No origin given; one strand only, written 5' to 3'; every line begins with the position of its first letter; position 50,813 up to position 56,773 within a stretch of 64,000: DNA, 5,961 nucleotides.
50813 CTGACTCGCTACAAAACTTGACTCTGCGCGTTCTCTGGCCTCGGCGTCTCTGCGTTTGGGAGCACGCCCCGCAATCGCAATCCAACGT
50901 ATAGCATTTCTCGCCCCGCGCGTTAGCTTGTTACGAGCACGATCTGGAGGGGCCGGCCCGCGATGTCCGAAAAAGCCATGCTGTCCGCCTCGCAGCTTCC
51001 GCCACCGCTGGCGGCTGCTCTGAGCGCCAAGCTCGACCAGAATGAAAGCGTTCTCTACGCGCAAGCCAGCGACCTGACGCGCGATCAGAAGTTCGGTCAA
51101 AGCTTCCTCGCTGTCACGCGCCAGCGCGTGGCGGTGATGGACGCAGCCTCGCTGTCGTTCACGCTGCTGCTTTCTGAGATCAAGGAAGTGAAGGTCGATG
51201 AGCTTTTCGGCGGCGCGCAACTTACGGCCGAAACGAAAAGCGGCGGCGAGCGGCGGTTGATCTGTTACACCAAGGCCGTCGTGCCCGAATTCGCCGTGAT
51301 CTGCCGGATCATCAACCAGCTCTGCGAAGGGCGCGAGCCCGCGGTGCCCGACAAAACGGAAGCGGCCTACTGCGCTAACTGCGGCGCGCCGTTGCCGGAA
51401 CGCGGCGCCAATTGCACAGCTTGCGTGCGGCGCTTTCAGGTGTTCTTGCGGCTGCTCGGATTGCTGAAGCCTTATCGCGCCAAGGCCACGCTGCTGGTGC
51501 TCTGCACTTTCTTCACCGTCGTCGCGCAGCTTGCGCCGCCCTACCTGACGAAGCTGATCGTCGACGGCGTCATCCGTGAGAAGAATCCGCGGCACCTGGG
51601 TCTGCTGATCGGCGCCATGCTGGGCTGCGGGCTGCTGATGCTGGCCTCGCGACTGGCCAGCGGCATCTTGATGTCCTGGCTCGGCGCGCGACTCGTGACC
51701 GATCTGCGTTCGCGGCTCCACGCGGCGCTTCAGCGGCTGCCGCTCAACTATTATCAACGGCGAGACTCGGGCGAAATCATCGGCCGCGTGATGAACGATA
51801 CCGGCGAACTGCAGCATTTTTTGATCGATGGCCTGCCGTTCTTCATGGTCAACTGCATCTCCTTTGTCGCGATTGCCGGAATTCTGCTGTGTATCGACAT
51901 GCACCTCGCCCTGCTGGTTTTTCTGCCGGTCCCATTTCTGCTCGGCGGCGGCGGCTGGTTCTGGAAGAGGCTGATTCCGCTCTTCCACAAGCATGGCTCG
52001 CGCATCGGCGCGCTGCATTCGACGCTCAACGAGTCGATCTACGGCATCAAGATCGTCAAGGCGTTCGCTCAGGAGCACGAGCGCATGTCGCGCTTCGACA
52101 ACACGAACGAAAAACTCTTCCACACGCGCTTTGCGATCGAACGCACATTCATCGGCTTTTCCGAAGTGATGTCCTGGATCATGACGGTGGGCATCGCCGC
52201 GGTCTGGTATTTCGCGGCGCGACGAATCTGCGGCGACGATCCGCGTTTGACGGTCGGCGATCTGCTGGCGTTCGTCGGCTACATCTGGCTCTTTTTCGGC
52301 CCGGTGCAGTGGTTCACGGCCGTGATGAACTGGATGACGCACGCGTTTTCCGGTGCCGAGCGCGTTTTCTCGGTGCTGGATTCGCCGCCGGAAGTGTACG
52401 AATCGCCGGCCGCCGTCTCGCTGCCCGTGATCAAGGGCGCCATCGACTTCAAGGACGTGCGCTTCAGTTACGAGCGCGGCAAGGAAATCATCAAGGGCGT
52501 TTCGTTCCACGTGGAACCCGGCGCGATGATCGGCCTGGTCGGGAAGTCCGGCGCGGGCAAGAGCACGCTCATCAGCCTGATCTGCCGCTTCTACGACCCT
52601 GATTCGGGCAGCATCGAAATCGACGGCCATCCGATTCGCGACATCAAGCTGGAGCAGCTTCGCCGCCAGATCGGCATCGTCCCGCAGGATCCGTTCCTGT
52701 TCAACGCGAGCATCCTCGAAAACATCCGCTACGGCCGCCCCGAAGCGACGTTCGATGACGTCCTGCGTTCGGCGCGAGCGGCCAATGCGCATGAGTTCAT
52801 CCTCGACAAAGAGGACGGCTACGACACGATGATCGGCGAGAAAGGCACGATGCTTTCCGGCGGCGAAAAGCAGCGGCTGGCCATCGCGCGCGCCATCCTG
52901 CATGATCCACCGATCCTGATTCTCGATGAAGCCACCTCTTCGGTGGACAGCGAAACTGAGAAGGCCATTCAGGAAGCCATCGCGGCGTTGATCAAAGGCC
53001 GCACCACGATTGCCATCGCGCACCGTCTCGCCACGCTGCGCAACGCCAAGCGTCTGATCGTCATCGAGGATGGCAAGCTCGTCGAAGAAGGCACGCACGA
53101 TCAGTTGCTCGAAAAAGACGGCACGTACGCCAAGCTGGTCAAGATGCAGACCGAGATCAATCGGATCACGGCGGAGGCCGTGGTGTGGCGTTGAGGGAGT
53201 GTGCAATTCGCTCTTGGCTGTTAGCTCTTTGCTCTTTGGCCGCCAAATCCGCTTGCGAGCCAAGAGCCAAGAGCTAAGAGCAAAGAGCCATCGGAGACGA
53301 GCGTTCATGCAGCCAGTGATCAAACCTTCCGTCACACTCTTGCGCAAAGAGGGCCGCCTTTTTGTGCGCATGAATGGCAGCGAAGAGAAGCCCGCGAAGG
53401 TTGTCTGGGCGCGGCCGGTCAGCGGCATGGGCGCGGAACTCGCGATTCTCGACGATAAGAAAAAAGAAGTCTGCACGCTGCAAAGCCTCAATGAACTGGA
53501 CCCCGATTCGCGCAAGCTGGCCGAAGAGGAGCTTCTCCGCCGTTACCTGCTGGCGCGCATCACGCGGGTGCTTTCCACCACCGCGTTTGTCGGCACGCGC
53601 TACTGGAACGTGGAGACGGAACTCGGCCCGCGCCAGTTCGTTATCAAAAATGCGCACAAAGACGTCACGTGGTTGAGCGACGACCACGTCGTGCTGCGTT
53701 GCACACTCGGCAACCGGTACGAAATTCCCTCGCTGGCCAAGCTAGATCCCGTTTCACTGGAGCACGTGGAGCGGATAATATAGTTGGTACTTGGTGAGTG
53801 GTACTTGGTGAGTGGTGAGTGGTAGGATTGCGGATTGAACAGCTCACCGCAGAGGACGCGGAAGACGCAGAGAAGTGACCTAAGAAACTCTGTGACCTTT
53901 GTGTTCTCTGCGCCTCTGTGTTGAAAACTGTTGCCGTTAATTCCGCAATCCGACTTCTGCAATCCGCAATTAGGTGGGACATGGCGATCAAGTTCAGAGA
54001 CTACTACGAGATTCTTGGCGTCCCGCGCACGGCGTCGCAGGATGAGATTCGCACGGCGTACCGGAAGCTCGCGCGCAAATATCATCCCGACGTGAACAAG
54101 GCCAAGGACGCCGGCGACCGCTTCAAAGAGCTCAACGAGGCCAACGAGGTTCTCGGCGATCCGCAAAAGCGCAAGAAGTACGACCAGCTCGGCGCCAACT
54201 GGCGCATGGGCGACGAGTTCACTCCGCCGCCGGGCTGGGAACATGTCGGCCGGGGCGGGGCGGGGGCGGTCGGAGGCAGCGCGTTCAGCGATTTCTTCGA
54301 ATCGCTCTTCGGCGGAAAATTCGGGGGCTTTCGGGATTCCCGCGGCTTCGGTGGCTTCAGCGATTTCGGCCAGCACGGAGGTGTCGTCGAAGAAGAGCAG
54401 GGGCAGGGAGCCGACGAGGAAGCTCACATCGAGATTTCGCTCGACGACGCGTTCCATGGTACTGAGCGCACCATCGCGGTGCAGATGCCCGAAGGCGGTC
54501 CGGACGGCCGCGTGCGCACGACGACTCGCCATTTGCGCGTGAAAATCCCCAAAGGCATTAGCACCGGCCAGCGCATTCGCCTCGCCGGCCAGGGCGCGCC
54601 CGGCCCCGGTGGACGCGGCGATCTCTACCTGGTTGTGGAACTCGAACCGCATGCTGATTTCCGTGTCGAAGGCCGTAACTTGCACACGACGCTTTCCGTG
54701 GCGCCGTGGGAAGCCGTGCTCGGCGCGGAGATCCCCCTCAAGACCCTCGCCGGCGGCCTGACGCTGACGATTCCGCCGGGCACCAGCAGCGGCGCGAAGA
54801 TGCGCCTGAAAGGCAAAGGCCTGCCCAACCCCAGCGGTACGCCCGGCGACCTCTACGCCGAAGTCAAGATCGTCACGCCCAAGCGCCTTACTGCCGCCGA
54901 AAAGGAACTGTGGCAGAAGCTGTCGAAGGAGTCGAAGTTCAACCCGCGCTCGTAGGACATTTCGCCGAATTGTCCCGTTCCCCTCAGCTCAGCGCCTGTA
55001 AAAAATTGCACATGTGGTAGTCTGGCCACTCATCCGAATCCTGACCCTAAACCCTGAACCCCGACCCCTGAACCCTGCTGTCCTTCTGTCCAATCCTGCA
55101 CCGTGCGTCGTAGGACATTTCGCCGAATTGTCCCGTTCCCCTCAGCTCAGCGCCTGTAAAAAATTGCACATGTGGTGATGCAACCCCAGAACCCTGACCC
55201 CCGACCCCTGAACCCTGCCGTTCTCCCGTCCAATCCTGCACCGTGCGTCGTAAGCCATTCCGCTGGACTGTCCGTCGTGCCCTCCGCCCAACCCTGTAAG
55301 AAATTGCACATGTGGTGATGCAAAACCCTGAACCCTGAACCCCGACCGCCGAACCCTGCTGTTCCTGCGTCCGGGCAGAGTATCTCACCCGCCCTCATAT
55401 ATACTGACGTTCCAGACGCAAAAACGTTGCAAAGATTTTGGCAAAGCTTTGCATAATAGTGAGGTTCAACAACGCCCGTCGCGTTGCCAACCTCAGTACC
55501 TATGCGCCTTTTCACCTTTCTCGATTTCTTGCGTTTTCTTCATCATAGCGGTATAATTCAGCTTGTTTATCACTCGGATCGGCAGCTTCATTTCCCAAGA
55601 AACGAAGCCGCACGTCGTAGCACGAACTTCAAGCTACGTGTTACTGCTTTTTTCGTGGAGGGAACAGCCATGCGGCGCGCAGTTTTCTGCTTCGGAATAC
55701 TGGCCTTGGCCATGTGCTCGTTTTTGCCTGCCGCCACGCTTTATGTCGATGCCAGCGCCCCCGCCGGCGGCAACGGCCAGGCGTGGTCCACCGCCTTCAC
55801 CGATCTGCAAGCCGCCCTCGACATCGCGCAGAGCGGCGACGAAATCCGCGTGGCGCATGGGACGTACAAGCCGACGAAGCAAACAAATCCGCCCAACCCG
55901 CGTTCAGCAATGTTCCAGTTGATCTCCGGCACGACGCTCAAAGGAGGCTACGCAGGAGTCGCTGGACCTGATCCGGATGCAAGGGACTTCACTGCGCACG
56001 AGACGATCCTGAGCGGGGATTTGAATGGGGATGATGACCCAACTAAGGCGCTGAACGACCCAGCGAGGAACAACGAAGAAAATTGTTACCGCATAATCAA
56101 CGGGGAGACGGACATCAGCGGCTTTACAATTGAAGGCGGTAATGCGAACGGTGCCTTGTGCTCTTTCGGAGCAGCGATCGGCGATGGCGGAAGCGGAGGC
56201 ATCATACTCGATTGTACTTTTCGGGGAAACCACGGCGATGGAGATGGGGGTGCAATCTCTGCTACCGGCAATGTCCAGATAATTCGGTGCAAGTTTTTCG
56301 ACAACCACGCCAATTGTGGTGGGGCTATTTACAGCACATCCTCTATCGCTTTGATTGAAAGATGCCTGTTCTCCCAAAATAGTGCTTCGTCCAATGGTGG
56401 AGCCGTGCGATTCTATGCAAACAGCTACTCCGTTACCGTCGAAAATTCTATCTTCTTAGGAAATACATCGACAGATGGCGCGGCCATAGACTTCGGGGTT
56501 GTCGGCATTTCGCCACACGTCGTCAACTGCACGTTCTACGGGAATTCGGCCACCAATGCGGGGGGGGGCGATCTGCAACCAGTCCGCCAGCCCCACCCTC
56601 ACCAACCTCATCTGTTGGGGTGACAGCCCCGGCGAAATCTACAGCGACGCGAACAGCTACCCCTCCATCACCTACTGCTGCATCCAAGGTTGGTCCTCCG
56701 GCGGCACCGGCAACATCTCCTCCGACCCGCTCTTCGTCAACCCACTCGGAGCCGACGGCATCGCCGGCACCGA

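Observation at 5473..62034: About 13 families of mostly heptameric tandem 'word' repeats fill nearly every intergenic gap, often as inverted arms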

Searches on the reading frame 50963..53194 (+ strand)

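Call 10: search_protein_families(library=pfam, proteins=[window:50963-53194:+])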
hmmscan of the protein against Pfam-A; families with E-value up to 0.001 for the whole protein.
window:50963-53194:+ (743 aa): 3 families
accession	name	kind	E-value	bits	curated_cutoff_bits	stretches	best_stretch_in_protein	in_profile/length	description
PF00664.28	ABC_membrane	-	9.9e-38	130.8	28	1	177-448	3-274/274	ABC transporter transmembrane region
PF00005.33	ABC_tran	-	1.3e-37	129.9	25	1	511-659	2-137/137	ABC transporter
PF02463.25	SMC_N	-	3.5e-07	30.3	40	1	540-701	100-211/220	RecF/RecN/SMC N terminal domain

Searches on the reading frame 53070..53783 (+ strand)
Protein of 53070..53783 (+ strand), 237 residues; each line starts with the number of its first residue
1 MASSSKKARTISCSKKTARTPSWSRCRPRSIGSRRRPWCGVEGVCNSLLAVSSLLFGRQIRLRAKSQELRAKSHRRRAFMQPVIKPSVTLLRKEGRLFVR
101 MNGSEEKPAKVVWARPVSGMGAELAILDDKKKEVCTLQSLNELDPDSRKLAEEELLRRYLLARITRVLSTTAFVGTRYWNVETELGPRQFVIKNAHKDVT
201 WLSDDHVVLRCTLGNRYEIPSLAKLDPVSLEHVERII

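Call 20: search_protein_families(library=pfam, max_evalue=0.01, proteins=[window:53070-53783:+])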
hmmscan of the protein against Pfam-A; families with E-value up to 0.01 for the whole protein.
window:53070-53783:+ (237 aa): 1 family
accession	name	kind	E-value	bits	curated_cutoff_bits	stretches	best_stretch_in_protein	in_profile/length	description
PF08909.16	DUF1854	-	9.2e-28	97.1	26.8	1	110-235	5-129/130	Domain of unknown function (DUF1854)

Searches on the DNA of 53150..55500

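Call 56: search_rna_families(source=window, start=53150, end=55500, threshold=evalue, max_evalue=1)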
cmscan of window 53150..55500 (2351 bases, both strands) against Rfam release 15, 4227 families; matches with E-value up to 1: 3.
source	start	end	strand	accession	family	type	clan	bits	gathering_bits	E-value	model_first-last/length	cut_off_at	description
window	53206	53292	-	RF03888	mir-3160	Gene; miRNA;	-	27.8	80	0.084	1-83/83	no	mir-3160 microRNA precursor family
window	53206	53292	+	RF03888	mir-3160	Gene; miRNA;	-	26.5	80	0.16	1-83/83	no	mir-3160 microRNA precursor family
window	53222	53292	+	RF03462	mir-4677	Gene; miRNA;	-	25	80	0.031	1-59/59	no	mir-4677 microRNA precursor family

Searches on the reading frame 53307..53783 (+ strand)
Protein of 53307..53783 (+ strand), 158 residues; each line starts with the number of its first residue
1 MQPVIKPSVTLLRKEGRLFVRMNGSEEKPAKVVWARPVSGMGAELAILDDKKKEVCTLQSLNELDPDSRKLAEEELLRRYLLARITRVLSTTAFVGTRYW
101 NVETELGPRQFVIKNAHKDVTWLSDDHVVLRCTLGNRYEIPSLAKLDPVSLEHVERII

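Call 33: find_related_loci(query=window:53307-53783:+, collection=metagenome_contigs, flank=6000)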
Query window:53307-53783:+ (158 aa) in metagenome_contigs; peptide patterns used: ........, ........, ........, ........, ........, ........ (x = any residue, [..] = any of these).
84 stretches matched a pattern, but none encodes a relative of the query by tblastn (E <= 1e-3).
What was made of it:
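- Tried and rejected: A protein-based metagenome scan found nothing (call 33).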

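Call 34: find_homologous_proteins(query=window:53307-53783:+, max_evalue=1e-10)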
Query window:53307-53783:+ (158 aa): 24 proteins with E <= 1e-10 among 84 candidates.
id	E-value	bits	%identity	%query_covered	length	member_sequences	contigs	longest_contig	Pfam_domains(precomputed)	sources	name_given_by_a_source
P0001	2.1e-98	344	100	100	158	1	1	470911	PF08909.17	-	-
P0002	3.5e-53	198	60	94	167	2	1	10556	PF08909.17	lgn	-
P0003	1.9e-48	182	58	96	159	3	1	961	PF08909.17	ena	-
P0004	2.2e-48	182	57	95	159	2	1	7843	PF08909.17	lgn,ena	-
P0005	6.9e-46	174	57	96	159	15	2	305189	PF08909.17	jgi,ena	jgi:hypothetical protein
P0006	4.7e-45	171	57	97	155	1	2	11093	PF08909.17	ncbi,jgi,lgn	jgi:hypothetical protein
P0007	1.2e-44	170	56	96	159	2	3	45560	PF08909.17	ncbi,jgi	jgi:hypothetical protein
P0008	2.4e-44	169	55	97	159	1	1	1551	PF08909.17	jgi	jgi:hypothetical protein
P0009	4.2e-44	168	56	94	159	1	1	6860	PF08909.17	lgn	-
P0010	1.1e-43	167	56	97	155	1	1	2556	PF08909.17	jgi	jgi:hypothetical protein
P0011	1.8e-41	160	51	94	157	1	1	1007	PF08909.17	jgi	jgi:hypothetical protein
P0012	2.2e-41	159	51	94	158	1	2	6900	PF08909.17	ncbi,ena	-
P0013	1.1e-39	154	49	97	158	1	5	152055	PF08909.17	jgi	-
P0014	1.2e-39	154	52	94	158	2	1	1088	PF08909.17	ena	-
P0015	4.8e-34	135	47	96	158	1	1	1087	PF08909.17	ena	-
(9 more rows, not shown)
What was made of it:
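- Tried and rejected: The closest DUF1854 homologue in 5.8 billion proteins is 60% identical (call 34).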

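Call 35: find_encoding_contigs(protein=P0002, flank=10000, max_places=2)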
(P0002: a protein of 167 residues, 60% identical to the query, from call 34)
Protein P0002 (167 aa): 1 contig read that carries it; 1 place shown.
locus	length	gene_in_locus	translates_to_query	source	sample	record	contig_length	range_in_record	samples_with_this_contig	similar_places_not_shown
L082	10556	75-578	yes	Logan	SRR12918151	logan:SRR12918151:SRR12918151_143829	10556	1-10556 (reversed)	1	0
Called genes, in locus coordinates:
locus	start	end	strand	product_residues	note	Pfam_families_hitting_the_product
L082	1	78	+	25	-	?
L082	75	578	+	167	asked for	PF08909:DUF1854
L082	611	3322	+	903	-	PF08532:Glyco_hydro_42M (weak)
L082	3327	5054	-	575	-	-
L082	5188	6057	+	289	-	PF01784:DUF34_NIF3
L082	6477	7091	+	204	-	PF14417:MEDS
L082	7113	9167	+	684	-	PF08447:PAS_3, PF13426:PAS_9, PF00989:PAS, PF08448:PAS_4, PF13188:PAS_8, PF08447:PAS_3, PF00512:HisKA, PF02518:HATPase_c, +3 more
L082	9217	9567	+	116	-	PF00072:Response_reg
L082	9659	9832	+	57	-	-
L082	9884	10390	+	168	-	-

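Call 36: find_encoding_contigs(protein=P0005, flank=10000, max_places=2)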
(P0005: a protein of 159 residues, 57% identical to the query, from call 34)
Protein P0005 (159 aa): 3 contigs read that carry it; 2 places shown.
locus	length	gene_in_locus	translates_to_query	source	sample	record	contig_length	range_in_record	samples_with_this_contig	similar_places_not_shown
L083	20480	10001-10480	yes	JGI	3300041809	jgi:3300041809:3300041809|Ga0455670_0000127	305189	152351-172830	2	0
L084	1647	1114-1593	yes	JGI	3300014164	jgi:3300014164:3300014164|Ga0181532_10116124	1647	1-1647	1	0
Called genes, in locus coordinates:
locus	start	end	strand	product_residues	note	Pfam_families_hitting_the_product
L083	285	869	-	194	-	PF00881:Nitroreductase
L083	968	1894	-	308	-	PF00248:Aldo_ket_red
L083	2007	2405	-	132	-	PF00571:CBS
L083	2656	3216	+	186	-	-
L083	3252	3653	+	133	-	-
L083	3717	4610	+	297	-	PF00892:EamA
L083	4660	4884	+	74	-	PF13619:KTSC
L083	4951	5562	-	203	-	PF00081:Sod_Fe_N, PF02777:Sod_Fe_C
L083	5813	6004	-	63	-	-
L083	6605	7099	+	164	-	-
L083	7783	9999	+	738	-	PF00664:ABC_membrane, PF00005:ABC_tran, PF02463:SMC_N (faint)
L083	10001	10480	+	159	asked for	PF08909:DUF1854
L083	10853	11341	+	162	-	PF13302:Acetyltransf_3 (weak), PF00583:Acetyltransf_1, PF13673:Acetyltransf_10, PF13508:Acetyltransf_7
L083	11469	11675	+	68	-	-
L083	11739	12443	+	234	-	PF09413:DUF2007, PF13432:TPR_16 (weak)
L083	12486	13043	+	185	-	PF04229:GrpB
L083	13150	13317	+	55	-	PF07963:N_methyl (weak)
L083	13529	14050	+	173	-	-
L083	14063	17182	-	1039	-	PF00041:fn3, PF06537:DHOR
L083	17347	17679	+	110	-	PF00355:Rieske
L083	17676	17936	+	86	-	PF09656:PGPGW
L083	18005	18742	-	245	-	PF00535:Glycos_transf_2, PF10111:Glyco_tranf_2_2 (faint), PF13641:Glyco_tranf_2_3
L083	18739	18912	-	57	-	PF03966:Trm112p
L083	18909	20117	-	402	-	PF01969:Ni_insertion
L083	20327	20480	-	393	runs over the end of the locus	-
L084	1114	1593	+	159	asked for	PF08909:DUF1854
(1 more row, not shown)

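Call 37: find_encoding_contigs(protein=P0007, flank=10000, max_places=2)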
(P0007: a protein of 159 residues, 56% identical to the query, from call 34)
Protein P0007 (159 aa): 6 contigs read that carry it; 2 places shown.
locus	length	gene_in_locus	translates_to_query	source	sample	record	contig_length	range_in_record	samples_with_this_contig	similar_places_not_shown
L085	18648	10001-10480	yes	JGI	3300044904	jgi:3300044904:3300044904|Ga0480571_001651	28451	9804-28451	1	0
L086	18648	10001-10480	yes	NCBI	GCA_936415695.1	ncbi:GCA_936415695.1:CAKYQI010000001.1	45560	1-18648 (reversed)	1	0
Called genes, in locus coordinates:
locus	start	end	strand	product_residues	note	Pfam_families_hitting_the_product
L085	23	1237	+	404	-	PF25919:BSH_CusB (weak), PF25989:YknX_C (weak)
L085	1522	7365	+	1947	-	PF09286:Pro-kuma_activ, PF18998:Flg_new_2, PF19190:BACON_2 (faint), PF18998:Flg_new_2, PF22076:Cep192_D6 (faint), PF00801:PKD, PF18911:PKD_4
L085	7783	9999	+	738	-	PF00664:ABC_membrane, PF00005:ABC_tran, PF02463:SMC_N (weak)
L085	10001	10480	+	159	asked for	PF08909:DUF1854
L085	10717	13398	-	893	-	PF12698:ABC2_membrane_3 (weak)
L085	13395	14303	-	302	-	PF00005:ABC_tran, PF13304:AAA_21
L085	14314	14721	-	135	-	PF00392:GntR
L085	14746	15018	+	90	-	-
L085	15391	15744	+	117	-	PF12728:HTH_17 (weak)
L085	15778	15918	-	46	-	-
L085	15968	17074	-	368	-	PF05598:DUF772, PF01609:DDE_Tnp_1 (weak)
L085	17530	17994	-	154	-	-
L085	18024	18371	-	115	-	PF13560:HTH_31 (weak)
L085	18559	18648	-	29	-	?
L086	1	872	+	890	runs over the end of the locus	PF12704:MacB_PCD, PF02687:FtsX, PF12704:MacB_PCD, PF02687:FtsX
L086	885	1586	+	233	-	PF00005:ABC_tran, PF02463:SMC_N (weak), PF13304:AAA_21 (faint)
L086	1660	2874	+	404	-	PF25919:BSH_CusB (faint), PF25989:YknX_C (weak)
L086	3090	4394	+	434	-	PF09286:Pro-kuma_activ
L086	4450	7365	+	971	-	PF18998:Flg_new_2, PF16820:PKD_3 (faint), PF18998:Flg_new_2, PF00801:PKD, PF18911:PKD_4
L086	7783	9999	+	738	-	PF00664:ABC_membrane, PF00005:ABC_tran, PF02463:SMC_N (weak)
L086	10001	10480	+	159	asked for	PF08909:DUF1854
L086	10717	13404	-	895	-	PF12679:ABC2_membrane_2 (faint), PF12730:ABC2_membrane_4 (faint)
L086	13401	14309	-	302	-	PF00005:ABC_tran, PF13304:AAA_21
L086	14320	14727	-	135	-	PF00392:GntR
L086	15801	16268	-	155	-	PF03747:ADP_ribosyl_GH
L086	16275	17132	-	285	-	PF00248:Aldo_ket_red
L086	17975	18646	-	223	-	?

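Call 38: find_encoding_contigs(protein=P0013, flank=10000, max_places=2)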
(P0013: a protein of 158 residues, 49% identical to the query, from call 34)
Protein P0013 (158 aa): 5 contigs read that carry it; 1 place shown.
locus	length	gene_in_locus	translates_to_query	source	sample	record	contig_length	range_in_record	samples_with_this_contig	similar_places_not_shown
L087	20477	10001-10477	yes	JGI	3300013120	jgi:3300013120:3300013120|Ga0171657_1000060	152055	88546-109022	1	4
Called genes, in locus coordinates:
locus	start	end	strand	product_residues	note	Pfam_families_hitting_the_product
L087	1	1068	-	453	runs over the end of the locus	PF16697:Yop-YscD_cpl, PF00498:FHA, PF00158:Sigma54_activat, PF14532:Sigma54_activ_2, PF07724:AAA_2, PF07728:AAA_5, PF25601:AAA_lid_14, PF02954:HTH_8, +1 more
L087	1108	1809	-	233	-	PF00590:TP_methylase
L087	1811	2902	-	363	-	PF13167:GTP-bdg_N, PF16360:GTP-bdg_M, PF01926:MMR_HSR1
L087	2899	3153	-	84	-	-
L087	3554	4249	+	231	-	-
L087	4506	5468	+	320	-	PF00702:Hydrolase (faint), PF05116:S6PP, PF08282:Hydrolase_3 (weak)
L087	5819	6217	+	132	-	PF02472:ExbD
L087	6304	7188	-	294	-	PF00480:ROK, PF01869:BcrAD_BadFG (faint)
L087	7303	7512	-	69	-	-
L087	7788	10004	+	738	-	PF00664:ABC_membrane, PF00005:ABC_tran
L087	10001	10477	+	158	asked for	PF08909:DUF1854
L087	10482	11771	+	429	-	PF00520:Ion_trans, PF07885:Ion_trans_2, PF00027:cNMP_binding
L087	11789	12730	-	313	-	-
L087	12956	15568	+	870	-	PF00270:DEAD (weak), PF13307:Helicase_C_2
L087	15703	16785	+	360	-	PF01571:GCV_T, PF08669:GCV_T_C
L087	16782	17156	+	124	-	PF01597:GCV_H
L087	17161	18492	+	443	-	PF01053:Cys_Met_Meta_PP (faint), PF02347:GDC-P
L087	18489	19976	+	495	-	PF02347:GDC-P, PF00266:Aminotran_5 (faint), PF21478:GcvP2_C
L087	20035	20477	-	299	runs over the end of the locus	PF01641:SelR, PF01625:PMSR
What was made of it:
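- ABC and DUF1854 abut or overlap in L083, L085, L086 and L087, but are separated by a 112-nt hairpin here (calls 36-38). One hairpin sits inside the ABC-DUF1854 junction, which is overlapping in relatives (calls 36-38). An element was inserted into a conserved gene junction (calls 36-38).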

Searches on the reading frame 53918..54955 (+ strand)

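Call 20: search_protein_families(library=pfam, max_evalue=0.01, proteins=[window:53918-54955:+])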
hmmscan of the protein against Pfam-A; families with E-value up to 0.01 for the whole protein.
window:53918-54955:+ (345 aa): 2 families
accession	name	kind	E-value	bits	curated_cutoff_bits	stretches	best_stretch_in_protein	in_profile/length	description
PF01556.23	DnaJ_C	-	2.3e-43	148.3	26.6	1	169-321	3-152/152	DnaJ C terminal domain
PF00226.36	DnaJ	-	6.8e-27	93.8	27.8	1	28-89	1-63/63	DnaJ domain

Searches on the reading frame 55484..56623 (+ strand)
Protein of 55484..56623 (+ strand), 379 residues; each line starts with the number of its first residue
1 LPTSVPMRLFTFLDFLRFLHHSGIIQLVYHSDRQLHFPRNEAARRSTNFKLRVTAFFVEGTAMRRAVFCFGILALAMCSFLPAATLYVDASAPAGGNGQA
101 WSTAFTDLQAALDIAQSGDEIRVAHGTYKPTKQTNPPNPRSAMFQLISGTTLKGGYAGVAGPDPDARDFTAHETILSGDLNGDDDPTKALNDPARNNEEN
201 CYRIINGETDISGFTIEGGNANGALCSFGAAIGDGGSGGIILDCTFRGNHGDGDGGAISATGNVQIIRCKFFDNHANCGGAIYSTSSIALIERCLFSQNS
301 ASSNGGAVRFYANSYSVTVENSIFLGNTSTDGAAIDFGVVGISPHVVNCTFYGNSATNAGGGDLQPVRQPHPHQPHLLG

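Call 20: search_protein_families(library=pfam, max_evalue=0.01, proteins=[window:55484-56623:+])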
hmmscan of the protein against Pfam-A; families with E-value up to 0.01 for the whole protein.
window:55484-56623:+ (379 aa): 1 family
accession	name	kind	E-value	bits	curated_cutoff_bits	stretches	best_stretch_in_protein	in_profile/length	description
PF02415.23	Chlam_PMP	-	6e-11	41.8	20.6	1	243-261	1-19/19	Chlamydia polymorphic membrane protein (Chlamydia_PMP) repeat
